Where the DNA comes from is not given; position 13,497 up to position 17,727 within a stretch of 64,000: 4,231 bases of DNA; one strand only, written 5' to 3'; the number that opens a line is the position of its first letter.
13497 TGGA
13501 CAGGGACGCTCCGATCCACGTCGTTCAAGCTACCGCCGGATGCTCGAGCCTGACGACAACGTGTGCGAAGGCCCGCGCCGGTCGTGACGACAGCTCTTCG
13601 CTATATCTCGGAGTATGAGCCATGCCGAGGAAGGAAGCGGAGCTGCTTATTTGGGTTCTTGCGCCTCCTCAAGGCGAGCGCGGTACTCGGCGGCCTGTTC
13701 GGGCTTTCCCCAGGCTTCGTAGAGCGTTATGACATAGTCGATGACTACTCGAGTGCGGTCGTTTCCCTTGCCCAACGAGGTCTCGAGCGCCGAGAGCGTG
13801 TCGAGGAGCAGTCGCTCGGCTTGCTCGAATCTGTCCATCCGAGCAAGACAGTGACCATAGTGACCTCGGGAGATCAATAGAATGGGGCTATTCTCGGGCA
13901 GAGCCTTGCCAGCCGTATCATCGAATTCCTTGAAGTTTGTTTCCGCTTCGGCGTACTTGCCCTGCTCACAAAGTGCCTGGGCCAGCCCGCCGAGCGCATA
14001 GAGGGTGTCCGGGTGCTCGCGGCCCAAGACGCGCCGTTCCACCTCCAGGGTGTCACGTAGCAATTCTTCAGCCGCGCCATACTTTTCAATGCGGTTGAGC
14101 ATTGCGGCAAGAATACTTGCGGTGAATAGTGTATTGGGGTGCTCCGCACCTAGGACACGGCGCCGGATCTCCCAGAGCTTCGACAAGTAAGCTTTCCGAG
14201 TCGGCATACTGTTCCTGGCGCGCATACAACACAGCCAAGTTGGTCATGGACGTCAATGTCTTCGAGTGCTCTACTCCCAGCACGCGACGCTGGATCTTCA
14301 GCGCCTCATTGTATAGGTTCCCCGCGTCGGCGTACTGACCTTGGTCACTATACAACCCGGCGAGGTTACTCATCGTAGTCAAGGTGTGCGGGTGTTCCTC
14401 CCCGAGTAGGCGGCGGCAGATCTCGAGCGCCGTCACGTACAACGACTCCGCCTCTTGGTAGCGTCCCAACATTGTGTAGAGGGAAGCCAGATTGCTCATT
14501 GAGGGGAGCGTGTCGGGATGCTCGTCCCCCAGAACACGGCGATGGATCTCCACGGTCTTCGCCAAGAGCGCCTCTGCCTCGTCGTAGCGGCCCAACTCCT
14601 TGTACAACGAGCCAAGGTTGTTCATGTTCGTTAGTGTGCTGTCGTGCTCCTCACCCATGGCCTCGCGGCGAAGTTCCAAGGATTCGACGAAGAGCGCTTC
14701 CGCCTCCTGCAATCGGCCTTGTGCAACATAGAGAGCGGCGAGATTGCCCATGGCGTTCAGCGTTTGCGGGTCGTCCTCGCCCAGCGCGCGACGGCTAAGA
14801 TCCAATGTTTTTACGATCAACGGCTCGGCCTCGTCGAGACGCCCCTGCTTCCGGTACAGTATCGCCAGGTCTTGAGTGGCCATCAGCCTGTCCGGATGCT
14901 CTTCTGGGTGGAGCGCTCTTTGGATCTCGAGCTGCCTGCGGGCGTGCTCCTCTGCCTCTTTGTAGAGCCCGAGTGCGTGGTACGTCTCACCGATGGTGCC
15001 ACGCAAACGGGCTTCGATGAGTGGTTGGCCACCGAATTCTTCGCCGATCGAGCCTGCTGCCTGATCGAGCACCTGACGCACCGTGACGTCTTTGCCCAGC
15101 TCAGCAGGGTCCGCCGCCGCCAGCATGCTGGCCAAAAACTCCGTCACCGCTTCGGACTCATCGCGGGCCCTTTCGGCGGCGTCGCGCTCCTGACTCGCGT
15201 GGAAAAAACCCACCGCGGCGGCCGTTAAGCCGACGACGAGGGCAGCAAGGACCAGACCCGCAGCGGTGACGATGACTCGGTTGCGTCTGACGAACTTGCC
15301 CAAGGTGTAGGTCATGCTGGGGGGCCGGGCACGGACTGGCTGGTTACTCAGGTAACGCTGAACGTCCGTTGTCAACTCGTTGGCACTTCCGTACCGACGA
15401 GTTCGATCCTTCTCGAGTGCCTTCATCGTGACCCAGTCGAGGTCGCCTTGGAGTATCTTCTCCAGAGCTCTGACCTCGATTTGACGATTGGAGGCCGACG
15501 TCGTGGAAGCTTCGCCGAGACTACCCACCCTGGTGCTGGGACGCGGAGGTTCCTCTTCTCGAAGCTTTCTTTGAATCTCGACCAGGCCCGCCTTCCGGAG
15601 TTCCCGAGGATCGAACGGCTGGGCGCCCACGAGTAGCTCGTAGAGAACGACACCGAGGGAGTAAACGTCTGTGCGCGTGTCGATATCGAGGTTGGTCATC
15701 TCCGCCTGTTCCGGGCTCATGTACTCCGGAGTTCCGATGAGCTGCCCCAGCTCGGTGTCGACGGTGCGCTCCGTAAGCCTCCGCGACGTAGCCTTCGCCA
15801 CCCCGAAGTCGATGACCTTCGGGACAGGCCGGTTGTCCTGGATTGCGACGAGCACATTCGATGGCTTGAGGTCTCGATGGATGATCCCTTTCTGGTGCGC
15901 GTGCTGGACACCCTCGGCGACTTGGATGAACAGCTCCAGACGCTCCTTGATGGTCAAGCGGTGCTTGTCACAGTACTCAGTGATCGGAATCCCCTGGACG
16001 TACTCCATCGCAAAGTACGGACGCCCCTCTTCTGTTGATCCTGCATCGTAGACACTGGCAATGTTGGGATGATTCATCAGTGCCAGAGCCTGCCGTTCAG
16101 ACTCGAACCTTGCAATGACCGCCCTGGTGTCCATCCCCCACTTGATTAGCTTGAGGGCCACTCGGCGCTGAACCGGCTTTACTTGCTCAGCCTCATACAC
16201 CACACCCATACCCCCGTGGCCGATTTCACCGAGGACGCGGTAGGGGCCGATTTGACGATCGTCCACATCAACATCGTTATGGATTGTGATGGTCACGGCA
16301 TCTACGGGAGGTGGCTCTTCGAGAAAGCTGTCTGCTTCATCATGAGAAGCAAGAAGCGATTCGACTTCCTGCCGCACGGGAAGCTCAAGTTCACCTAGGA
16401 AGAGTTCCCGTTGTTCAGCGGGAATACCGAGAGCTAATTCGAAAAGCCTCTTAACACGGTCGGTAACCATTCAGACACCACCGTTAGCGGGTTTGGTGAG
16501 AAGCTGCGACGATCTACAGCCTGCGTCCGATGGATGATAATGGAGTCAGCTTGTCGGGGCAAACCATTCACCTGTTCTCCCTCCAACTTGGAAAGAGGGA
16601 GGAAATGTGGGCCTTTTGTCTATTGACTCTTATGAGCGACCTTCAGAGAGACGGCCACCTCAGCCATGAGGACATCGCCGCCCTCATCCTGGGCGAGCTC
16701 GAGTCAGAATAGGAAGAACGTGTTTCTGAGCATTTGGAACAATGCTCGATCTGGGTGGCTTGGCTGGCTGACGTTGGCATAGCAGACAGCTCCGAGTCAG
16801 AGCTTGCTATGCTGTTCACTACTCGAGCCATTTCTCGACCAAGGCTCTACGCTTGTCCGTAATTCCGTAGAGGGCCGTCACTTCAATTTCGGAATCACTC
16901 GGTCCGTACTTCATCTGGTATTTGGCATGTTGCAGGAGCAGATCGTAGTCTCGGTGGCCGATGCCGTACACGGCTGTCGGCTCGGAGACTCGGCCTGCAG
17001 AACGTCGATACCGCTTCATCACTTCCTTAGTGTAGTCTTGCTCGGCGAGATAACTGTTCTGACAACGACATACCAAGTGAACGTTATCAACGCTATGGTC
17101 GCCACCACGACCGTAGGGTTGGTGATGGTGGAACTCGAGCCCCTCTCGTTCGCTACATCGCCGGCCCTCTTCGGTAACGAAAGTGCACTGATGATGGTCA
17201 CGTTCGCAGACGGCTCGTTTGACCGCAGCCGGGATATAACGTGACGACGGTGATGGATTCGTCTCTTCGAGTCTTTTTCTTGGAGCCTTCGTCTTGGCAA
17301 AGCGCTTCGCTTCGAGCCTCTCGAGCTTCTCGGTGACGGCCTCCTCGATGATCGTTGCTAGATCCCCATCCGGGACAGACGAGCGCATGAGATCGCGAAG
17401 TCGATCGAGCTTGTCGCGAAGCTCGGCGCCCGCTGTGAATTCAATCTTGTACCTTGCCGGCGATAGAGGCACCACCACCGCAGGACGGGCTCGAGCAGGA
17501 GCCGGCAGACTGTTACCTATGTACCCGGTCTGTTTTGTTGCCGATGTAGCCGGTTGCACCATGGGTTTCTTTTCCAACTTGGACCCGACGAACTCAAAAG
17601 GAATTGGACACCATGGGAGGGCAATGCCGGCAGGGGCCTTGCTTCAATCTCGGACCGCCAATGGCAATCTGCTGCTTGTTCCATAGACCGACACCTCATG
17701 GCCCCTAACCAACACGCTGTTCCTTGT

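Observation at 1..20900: Birth-and-death array of paralogous Ser/Thr kinases built from a bicistronic [type-A TPR kinase + type-B propeller kinase] module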

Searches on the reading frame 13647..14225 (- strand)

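Call 67: search_protein_families(library=pfam, proteins=[window:13647-14225:-], max_evalue=0.01)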
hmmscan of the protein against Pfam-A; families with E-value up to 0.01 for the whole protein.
window:13647-14225:- (192 aa): 9 families
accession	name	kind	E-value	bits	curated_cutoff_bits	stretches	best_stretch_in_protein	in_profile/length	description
PF13424.12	TPR_12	-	2e-21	76.4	30.1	3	38-100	8-70/77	Tetratricopeptide repeat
PF13374.12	TPR_10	-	1.3e-19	69.9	27.5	2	39-73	8-42/42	Tetratricopeptide repeat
PF24885.1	TPR_NPHP3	-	6.8e-10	39.2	100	1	14-97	122-205/239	Nephrocystin-3 TPR domain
PF14559.12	TPR_19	-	1.5e-08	35.3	25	1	48-96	6-46/68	Tetratricopeptide repeat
PF00515.34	TPR_1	-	0.00064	19.9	27.8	0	76-100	2-26/34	Tetratricopeptide repeat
PF12895.13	ANAPC3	-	0.00094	19.9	27.2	0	65-142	14-81/82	Anaphase-promoting complex, cyclosome, subunit 3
PF13176.12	TPR_7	-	0.0024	18.3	27.9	0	77-95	1-19/36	Tetratricopeptide repeat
PF13432.12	TPR_16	-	0.0028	18.5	32.7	1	47-96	11-52/65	Tetratricopeptide repeat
PF14372.11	hAT-like_RNase-H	-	0.006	17.2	27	1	5-51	3-49/100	hAT-like transposase, RNase-H fold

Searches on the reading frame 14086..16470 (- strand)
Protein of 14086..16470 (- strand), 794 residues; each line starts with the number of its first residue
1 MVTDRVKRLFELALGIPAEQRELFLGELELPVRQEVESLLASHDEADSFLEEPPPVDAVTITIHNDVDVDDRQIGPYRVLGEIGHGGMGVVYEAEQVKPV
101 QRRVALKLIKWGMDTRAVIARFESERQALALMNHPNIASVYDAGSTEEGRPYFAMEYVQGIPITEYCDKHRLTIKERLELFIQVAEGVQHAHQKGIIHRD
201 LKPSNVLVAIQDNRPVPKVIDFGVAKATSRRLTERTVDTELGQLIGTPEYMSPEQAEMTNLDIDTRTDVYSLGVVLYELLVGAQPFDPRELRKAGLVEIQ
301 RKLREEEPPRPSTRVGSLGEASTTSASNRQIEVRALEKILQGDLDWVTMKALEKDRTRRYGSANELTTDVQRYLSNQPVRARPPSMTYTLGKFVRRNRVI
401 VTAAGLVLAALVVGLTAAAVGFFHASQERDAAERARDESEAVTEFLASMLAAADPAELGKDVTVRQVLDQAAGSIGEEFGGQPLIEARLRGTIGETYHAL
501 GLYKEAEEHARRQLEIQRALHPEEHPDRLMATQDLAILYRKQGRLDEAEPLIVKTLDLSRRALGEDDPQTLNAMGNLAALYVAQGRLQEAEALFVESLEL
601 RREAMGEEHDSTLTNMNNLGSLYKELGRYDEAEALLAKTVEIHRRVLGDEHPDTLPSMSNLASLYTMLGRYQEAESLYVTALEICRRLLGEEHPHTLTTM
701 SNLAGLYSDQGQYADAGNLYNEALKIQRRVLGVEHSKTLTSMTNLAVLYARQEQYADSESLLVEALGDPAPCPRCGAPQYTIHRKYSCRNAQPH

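Call 9: search_protein_families(library=pfam, proteins=[window:14086-16470:-], max_evalue=0.01)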
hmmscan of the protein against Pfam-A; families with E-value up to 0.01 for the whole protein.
window:14086-16470:- (794 aa): 22 families
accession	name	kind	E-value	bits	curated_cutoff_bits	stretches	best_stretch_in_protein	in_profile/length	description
PF13424.12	TPR_12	-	1.6e-91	301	30.1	6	658-728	6-76/77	Tetratricopeptide repeat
PF13374.12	TPR_10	-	3.1e-72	237.2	27.5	7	613-653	2-42/42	Tetratricopeptide repeat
PF00069.31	Pkinase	-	1.7e-42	146.1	31.7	1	77-294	1-205/263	Protein kinase domain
PF24885.1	TPR_NPHP3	-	2.5e-37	129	100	4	554-645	124-215/239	Nephrocystin-3 TPR domain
PF07714.23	PK_Tyr_Ser-Thr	-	1.8e-30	106.6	23.1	1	81-315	5-233/258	Protein tyrosine and serine/threonine kinase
PF13176.12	TPR_7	-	2.9e-26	89.7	27.9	3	657-689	1-33/36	Tetratricopeptide repeat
PF00515.34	TPR_1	-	6.1e-26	89.6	27.8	3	659-685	5-31/34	Tetratricopeptide repeat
PF07719.23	TPR_2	-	1.2e-22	78.6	27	1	659-685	5-31/34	Tetratricopeptide repeat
PF13181.12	TPR_8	-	1.4e-20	72.1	25.7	1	616-641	4-29/34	Tetratricopeptide repeat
PF14559.12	TPR_19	-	1.4e-17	64.2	25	1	562-594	17-48/68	Tetratricopeptide repeat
PF17874.7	TPR_MalT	-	4e-17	62.9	45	2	500-646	14-155/336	MalT-like TPR region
PF07721.20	TPR_4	-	7e-11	42.1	27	0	573-594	3-24/26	Tetratricopeptide repeat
PF13431.12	TPR_17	-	1e-09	38.3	24.4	0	616-634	16-34/34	Tetratricopeptide repeat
PF13432.12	TPR_16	-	8.1e-08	33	32.7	1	534-594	2-54/65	Tetratricopeptide repeat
PF13428.12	TPR_14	-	1.3e-07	32.1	23.5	0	619-643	7-31/44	Tetratricopeptide repeat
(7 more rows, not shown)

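Call 26: search_protein_families(library=padloc, proteins=[window:14086-16470:-], max_evalue=0.01)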
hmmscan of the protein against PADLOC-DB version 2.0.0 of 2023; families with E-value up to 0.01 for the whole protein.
window:14086-16470:- (794 aa): 37 families (the best 25 are shown)
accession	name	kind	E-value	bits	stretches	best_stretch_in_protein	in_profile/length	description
PDLC04042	PD-T4-6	-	1.3e-69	233.1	1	74-378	8-277/292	-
PDLC04053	PD-T4-6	-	4.1e-68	228.1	1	69-387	3-286/311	-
PDLC04060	PD-T4-6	-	7.3e-65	217.7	2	76-287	9-210/486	-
PDLC04138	mad6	-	1.3e-61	207.4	1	77-312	53-282/659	mads_6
PDLC04061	PD-T4-6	-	3.1e-61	206.4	1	75-289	16-226/510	-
PDLC04047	PD-T4-6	-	1.1e-59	200.1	1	74-295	9-221/327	-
PDLC04043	PD-T4-6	-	1.7e-59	200.1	1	71-431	11-338/452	-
PDLC04054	PD-T4-6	-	1.9e-57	193.3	1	75-288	11-215/347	-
PDLC04041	PD-T4-6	-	2.3e-56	189.9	1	74-455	27-362/443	-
PDLC04057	PD-T4-6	-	1.2e-54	184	1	76-296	9-220/443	-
PDLC04052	PD-T4-6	-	2e-54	183.6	1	77-383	11-286/496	-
PDLC04048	PD-T4-6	-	5.2e-54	181.9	1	76-289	11-215/354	-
PDLC04040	PD-T4-6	-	3.3e-51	172.7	2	83-287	2-206/547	-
PDLC04039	PD-T4-6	-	6.4e-51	171.8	1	73-315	12-240/458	-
PDLC01088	C3a189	-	1.3e-49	167.5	1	78-310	3-223/840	kinase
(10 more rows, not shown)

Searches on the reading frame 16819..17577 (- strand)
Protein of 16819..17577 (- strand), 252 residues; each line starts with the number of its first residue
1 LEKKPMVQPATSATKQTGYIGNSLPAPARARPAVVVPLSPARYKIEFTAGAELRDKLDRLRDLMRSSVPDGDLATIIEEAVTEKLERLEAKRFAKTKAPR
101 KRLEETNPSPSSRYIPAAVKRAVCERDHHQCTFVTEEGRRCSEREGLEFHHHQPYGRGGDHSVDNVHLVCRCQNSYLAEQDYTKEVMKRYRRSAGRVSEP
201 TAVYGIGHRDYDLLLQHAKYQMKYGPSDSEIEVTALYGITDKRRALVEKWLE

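Call 9: search_protein_families(library=pfam, proteins=[window:16819-17577:-], max_evalue=0.01)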
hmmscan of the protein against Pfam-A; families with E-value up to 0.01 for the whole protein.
window:16819-17577:- (252 aa): 1 family
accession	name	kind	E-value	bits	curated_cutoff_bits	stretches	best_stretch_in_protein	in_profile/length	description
PF01844.29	HNH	-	0.001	19.6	21.4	1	140-171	7-38/47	HNH endonuclease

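Call 25: search_protein_families(library=ncbifam, proteins=[window:16819-17577:-], max_evalue=0.01)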
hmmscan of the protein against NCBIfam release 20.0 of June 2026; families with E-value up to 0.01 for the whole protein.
window:16819-17577:- (252 aa): 1 family
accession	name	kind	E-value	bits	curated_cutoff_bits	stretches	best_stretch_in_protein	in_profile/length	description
NF040563.1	guided_IscB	equivalog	4.5e-06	26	175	1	118-190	182-250/314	RNA-guided endonuclease IscB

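Call 26: search_protein_families(library=padloc, proteins=[window:16819-17577:-], max_evalue=0.01)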
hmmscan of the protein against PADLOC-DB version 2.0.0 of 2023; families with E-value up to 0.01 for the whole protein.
window:16819-17577:- (252 aa): 0 families
